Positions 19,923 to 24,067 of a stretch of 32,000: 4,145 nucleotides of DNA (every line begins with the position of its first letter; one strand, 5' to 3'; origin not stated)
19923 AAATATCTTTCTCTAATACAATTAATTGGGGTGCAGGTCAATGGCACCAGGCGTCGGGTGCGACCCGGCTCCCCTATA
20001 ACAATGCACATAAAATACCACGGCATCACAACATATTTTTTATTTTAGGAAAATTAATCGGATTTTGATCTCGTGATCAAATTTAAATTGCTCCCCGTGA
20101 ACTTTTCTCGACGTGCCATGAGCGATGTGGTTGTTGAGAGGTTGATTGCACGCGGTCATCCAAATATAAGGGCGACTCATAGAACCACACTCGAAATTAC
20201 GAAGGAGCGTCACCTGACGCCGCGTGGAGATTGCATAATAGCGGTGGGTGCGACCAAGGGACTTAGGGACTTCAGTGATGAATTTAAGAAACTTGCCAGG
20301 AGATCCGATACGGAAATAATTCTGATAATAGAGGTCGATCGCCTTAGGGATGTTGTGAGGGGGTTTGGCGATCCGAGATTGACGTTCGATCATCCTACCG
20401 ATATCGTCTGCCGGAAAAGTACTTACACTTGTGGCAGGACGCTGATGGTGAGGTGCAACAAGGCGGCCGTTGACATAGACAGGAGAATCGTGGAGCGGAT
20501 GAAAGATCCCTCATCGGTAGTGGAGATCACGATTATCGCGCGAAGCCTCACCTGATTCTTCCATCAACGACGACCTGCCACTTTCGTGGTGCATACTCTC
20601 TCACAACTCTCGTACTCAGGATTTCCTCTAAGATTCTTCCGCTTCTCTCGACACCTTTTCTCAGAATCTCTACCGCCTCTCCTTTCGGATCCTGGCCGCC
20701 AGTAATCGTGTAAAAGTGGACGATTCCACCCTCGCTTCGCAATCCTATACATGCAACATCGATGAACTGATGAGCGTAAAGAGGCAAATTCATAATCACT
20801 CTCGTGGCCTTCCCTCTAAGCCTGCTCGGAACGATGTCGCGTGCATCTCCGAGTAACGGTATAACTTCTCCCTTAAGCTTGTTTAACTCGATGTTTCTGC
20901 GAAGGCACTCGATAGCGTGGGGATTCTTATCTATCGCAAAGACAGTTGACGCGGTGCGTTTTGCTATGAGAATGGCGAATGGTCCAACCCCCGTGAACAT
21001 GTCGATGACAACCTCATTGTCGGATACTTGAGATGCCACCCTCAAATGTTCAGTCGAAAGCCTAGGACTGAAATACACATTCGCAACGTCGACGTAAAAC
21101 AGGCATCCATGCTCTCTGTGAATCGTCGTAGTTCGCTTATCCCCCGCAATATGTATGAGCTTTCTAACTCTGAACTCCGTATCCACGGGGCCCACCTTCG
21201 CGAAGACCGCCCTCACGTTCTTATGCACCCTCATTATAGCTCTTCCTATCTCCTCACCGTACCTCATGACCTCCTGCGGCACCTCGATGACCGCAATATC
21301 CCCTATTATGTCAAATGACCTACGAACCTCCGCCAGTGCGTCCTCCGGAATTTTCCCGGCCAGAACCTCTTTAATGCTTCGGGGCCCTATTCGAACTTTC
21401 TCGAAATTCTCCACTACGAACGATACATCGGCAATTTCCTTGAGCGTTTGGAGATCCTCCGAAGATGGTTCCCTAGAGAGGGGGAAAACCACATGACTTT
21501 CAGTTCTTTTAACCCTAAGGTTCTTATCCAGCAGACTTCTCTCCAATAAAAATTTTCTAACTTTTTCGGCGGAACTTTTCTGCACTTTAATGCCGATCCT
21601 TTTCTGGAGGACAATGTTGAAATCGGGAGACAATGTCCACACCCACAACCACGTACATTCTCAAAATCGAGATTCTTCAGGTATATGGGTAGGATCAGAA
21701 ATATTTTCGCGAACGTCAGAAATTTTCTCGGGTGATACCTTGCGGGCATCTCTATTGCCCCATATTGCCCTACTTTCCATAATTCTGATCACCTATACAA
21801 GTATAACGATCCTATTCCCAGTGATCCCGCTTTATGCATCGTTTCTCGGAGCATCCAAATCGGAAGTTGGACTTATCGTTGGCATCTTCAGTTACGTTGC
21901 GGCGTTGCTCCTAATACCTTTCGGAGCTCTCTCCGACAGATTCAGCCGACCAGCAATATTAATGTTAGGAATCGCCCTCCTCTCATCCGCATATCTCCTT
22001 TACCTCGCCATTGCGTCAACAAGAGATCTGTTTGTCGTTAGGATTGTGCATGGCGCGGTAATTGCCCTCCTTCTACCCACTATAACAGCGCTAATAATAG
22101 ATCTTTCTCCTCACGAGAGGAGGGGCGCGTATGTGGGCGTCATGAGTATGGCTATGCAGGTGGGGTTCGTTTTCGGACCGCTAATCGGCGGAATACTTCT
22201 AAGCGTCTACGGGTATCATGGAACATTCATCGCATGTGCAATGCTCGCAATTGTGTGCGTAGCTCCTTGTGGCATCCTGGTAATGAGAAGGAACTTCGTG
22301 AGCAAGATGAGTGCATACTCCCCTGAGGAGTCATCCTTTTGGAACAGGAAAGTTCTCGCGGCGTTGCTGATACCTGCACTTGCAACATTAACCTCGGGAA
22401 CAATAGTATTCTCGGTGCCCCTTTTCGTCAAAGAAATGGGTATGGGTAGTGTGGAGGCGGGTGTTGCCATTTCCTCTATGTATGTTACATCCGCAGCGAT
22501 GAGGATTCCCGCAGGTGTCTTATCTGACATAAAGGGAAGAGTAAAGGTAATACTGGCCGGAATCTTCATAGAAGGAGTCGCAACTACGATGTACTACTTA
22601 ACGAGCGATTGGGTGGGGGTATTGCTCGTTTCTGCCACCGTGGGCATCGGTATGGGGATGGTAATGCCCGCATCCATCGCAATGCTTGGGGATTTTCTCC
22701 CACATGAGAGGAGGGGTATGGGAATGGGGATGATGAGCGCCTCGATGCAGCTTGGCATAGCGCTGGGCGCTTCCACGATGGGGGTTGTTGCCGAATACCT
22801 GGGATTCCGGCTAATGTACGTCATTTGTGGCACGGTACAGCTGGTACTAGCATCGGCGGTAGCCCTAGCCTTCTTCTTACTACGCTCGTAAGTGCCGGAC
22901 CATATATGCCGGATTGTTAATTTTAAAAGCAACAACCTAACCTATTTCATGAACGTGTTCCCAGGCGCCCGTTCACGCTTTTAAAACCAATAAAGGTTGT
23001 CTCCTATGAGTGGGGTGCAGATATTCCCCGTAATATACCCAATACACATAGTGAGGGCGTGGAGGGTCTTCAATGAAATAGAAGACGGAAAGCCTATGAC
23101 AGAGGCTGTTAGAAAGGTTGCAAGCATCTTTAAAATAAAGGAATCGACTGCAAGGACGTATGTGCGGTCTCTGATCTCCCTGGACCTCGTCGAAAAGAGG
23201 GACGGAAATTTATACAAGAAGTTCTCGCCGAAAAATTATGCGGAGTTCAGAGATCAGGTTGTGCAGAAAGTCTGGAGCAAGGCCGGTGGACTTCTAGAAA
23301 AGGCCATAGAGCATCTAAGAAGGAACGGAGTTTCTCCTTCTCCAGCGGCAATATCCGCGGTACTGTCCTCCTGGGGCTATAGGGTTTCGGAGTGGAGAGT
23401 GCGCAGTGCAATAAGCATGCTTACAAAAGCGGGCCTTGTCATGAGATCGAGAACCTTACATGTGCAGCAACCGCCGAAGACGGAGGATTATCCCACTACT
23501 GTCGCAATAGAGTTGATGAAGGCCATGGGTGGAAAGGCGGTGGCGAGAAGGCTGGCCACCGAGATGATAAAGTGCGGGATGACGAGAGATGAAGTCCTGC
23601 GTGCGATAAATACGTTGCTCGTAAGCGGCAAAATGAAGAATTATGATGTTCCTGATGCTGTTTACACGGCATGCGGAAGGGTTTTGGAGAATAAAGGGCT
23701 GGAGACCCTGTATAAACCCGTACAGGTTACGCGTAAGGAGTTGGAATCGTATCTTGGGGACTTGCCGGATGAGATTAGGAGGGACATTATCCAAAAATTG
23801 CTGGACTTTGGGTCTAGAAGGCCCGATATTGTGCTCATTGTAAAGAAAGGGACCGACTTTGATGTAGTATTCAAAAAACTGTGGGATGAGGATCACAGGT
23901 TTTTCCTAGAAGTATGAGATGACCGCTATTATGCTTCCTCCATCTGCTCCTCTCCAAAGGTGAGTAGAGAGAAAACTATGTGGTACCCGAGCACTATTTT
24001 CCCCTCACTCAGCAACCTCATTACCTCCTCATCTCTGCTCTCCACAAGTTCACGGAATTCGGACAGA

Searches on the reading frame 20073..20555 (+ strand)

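Call 37: search_protein_families(library=pfam, proteins=[window:20073-20555:+], max_evalue=0.001)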
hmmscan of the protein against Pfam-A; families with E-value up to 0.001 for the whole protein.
window:20073-20555:+ (160 aa): 1 family
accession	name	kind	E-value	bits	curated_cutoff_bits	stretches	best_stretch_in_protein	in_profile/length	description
PF04027.18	DUF371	-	2.7e-51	173.4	25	1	25-155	2-131/133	Domain of unknown function (DUF371)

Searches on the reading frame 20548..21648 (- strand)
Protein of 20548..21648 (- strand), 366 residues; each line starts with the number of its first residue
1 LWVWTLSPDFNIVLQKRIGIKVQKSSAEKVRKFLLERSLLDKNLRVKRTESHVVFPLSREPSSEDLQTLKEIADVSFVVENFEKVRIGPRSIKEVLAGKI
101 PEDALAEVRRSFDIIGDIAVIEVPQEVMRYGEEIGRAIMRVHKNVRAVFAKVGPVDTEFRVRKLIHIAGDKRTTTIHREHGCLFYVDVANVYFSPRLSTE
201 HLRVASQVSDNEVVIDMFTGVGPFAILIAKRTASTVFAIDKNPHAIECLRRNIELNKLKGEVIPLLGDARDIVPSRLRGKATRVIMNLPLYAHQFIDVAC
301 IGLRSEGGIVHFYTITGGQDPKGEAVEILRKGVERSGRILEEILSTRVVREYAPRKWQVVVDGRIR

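Call 37: search_protein_families(library=pfam, proteins=[window:20548-21648:-], max_evalue=0.001)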
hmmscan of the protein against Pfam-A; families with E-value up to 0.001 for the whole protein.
window:20548-21648:- (366 aa): 9 families
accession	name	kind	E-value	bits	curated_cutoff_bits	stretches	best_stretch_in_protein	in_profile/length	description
PF02475.24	TRM5-TYW2_MTfase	-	6.9e-48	163.1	28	1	175-317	1-140/164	TRM5/TYW2 methyltransferase domain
PF25133.1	TYW2_N_2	-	1.6e-21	76.7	27.7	1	92-171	1-78/79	TYW2 N-terminal domain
PF18093.7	Trm5_N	-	4.6e-12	46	22.7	1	19-63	1-45/47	tRNA methyltransferase 5 N-terminal domain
PF03602.21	Cons_hypoth95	-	2.1e-06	28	24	1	209-298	40-131/182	Conserved hypothetical protein 95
PF05175.20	MTS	-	5.1e-06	26.7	23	1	210-294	31-112/170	Methyltransferase small domain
PF06325.19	PrmA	-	5.8e-06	26.4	22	1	206-263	157-215/296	Ribosomal protein L11 methyltransferase (PrmA)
PF09445.16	Methyltransf_15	-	3.9e-05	23.7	22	1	212-276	2-65/165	RNA cap guanine-N2 methyltransferase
PF13847.12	Methyltransf_31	-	4.5e-05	23.6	27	1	210-271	3-65/145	Methyltransferase domain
PF13649.12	Methyltransf_25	-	0.00061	20.9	27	0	214-272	1-58/97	Methyltransferase domain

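Call 38: list_cluster_members(proteins=[window:20548-21648:-, window:21590-22891:+, window:10116-11585:-, window:26624-27805:-, window:27806-28960:-, P0004, P0012, P0040, P0076, P0044])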
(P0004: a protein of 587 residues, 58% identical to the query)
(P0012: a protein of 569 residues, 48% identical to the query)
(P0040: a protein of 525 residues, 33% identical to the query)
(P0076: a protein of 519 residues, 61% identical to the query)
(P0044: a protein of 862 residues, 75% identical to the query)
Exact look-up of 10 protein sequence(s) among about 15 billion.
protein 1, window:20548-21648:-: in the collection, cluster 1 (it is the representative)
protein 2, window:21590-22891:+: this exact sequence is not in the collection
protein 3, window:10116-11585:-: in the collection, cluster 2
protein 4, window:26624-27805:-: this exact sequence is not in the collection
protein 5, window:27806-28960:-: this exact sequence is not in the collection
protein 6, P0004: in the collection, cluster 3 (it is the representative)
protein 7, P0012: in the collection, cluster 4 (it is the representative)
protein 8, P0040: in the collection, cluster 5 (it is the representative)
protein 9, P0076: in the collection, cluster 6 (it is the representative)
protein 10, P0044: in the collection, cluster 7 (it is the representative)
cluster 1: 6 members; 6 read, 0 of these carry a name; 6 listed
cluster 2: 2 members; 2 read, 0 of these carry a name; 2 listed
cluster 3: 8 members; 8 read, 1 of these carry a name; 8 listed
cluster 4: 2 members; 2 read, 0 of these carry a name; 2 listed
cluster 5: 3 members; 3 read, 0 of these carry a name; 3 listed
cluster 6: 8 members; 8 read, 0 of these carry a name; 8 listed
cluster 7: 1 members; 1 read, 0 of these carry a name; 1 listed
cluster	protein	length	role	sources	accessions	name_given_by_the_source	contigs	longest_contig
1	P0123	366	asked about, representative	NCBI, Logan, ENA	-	-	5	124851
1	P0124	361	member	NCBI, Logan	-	-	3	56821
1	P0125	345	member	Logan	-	-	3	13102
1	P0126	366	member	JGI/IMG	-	-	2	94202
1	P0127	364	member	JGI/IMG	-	-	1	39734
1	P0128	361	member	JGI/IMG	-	-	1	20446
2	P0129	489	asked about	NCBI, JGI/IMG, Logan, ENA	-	-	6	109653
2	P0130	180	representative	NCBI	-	-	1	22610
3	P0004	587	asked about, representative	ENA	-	-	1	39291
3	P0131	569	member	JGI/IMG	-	deoxycytidylate deaminase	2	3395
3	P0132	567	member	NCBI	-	-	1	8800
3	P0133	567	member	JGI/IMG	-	-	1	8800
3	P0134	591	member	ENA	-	-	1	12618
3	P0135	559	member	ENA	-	-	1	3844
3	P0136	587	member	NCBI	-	-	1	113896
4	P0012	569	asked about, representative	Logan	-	-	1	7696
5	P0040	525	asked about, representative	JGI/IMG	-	-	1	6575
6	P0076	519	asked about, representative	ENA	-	-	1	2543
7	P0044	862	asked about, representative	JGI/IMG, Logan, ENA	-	-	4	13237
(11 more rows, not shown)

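Call 70: find_homologous_proteins(query=window:20548-21648:-, max_evalue=1e-20)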
Query window:20548-21648:- (366 aa): 3134 proteins with E <= 1e-20 among 6874 candidates; the best 120 are listed. Only proteins of 201 to 641 residues were searched: fused or split forms outside these lengths cannot appear, so this answer is no evidence that the protein stands alone or is whole; lengths 'longer' or 'shorter' looks for them.
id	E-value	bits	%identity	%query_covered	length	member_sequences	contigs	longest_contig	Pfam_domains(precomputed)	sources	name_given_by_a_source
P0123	2.9e-236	801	100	100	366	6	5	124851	PF13847.13,PF06325.20,PF05175.21,PF03602.22,PF02475.24,PF25133.2,PF18093.8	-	-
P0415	1.7e-114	401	52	95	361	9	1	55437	PF13847.13,PF06325.20,PF05175.21,PF13649.13,PF02475.24,PF25133.2,PF09445.17,PF18093.8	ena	-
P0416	2.4e-111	390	51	95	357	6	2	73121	PF13847.13,PF06325.20,PF05175.21,PF13649.13,PF02475.24,PF25133.2,PF09445.17,PF18093.8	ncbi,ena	-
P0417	1.1e-110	388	52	95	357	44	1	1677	PF13847.13,PF06325.20,PF05175.21,PF13649.13,PF02475.24,PF25133.2,PF09445.17,PF18093.8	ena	-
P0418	2.6e-110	387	50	95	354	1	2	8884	PF13847.13,PF06325.20,PF05175.21,PF13649.13,PF02475.24,PF25133.2,PF09445.17,PF18093.8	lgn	-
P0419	9.3e-109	382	51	95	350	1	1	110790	PF13847.13,PF06325.20,PF05175.21,PF13649.13,PF02475.24,PF25133.2,PF09445.17,PF18093.8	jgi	-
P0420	3.7e-102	360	48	97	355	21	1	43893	PF13847.13,PF06325.20,PF05175.21,PF02005.23,PF13649.13,PF02475.24,PF25133.2,PF09445.17,PF18093.8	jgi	jgi:tRNA (guanine37-N1)-methyltransferase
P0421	7.9e-101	356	50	95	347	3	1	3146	PF02475.24,PF25133.2,PF18093.8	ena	-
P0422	1.3e-99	352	50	96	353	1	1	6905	PF05175.21,PF02475.24,PF25133.2,PF18093.8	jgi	-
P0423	3.3e-99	351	48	95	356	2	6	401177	PF13847.13,PF06325.20,PF05175.21,PF02475.24,PF25133.2,PF09445.17,PF18093.8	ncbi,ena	ncbi:MAG: class I SAM-dependent methyltransferase family protein [Candidatus Bathyarchaeia archaeon]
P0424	4.1e-99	350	49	95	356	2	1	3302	PF13847.13,PF06325.20,PF05175.21,PF02005.23,PF13649.13,PF02475.24,PF25133.2,PF09445.17,PF18093.8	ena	-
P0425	1.4e-98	348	50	95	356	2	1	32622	PF13847.13,PF06325.20,PF05175.21,PF02005.23,PF13649.13,PF02475.24,PF25133.2,PF09445.17,PF18093.8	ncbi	-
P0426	1.9e-97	345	47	96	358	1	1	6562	PF13847.13,PF05175.21,PF13649.13,PF02475.24,PF25133.2,PF09445.17,PF18093.8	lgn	-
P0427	2.0e-97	345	48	96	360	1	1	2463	PF13847.13,PF05175.21,PF02475.24,PF25133.2,PF09445.17,PF18093.8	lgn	-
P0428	9.2e-97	342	46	95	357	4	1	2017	PF13847.13,PF06325.20,PF05175.21,PF02005.23,PF02475.24,PF25133.2,PF09445.17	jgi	jgi:tRNA (guanine37-N1)-methyltransferase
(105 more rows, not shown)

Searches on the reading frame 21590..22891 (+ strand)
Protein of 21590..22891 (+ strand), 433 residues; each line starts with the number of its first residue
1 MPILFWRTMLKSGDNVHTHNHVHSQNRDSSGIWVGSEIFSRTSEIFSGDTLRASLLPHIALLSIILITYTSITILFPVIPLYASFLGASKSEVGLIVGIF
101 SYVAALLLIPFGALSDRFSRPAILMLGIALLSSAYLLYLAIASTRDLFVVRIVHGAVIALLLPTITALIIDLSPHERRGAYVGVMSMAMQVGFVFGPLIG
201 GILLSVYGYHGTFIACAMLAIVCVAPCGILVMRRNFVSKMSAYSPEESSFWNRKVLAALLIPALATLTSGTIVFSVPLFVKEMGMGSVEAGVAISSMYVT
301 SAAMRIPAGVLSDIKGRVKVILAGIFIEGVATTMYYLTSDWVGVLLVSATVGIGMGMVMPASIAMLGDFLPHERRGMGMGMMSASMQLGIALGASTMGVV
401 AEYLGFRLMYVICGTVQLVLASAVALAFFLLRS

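Call 37: search_protein_families(library=pfam, proteins=[window:21590-22891:+], max_evalue=0.001)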
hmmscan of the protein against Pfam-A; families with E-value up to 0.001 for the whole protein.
window:21590-22891:+ (433 aa): 5 families
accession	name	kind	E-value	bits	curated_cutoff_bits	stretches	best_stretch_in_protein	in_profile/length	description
PF07690.21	MFS_1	-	6.9e-61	206.5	33.4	2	62-296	2-248/347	Major Facilitator Superfamily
PF00083.30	Sugar_tr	-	1.7e-11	44.1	22.3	1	87-223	42-184/452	Sugar (and other) transporter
PF05977.19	MFS_3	-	6.9e-10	38.4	27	1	87-224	41-183/524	Transmembrane secretion effector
PF12832.13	MFS_1_like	-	5.9e-08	32.6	25.2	1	62-410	5-371/373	MFS_1 like family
PF03209.21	PUCC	-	0.00044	19.8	21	0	122-210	64-154/401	PUCC protein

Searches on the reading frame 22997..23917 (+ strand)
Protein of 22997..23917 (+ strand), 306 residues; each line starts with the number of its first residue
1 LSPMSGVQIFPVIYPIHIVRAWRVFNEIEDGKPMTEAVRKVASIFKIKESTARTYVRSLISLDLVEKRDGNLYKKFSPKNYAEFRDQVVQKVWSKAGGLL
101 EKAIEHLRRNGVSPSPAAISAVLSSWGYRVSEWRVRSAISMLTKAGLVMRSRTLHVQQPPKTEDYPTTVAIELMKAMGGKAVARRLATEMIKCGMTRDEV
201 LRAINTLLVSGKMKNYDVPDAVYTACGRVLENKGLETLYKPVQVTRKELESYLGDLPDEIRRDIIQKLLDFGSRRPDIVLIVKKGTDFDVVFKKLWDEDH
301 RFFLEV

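Call 37: search_protein_families(library=pfam, proteins=[window:22997-23917:+], max_evalue=0.001)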
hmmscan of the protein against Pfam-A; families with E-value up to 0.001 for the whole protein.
window:22997-23917:+ (306 aa): 1 family
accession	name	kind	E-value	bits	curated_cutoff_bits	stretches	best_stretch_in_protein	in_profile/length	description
PF01978.25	TrmB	-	4.6e-05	23.6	25.6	0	37-80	24-66/68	Sugar-specific transcriptional regulator TrmB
